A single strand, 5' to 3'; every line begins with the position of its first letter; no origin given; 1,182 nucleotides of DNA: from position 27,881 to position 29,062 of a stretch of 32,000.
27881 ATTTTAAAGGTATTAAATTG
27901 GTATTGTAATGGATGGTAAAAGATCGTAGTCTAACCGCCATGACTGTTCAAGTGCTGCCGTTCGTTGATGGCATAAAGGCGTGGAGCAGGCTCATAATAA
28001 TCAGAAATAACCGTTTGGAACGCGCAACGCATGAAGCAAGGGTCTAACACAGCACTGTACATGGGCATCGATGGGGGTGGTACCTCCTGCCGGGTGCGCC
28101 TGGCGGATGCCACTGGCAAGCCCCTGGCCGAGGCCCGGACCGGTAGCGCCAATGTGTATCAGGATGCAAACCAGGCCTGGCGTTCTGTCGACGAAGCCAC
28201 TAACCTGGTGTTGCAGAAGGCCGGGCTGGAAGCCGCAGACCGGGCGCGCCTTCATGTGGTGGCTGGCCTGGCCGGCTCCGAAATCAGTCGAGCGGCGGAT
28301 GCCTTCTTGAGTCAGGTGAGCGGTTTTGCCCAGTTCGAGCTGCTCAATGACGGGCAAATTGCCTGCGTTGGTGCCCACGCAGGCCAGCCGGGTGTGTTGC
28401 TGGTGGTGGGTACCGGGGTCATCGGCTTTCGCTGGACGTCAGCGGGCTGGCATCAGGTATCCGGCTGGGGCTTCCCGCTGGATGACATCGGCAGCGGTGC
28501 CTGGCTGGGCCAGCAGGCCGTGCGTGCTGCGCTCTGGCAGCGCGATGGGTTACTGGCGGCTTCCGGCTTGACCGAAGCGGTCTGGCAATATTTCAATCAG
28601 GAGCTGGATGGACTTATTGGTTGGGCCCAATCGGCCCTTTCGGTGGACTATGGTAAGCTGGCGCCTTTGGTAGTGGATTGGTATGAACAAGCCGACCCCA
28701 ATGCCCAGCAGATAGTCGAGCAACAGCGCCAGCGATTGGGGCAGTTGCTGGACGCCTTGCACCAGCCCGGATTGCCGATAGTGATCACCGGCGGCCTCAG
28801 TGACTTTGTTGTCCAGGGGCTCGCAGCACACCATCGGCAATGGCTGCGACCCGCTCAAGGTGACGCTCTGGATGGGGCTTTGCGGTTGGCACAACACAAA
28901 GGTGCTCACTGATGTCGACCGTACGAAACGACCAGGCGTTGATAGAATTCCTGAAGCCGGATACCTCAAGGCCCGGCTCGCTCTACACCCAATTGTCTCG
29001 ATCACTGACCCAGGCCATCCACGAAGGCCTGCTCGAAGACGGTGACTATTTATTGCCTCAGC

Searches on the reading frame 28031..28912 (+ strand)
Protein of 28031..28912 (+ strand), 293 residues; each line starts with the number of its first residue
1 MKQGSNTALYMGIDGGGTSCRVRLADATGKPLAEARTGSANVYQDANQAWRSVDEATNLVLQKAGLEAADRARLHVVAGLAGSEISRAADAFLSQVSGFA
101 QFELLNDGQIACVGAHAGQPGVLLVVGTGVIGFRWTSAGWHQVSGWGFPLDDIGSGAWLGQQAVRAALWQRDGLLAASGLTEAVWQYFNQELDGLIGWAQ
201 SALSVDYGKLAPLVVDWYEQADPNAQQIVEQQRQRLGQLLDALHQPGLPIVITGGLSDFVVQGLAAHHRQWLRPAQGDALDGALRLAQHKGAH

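Call 61: search_protein_families(library=pfam, proteins=[window:28031-28912:+])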
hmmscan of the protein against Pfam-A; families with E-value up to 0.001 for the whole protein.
window:28031-28912:+ (293 aa): 1 family
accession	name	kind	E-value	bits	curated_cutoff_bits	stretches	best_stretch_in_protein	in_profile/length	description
PF01869.26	BcrAD_BadFG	-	1.7e-25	90.5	31.5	1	12-258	2-232/271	BadF/BadG/BcrA/BcrD ATPase family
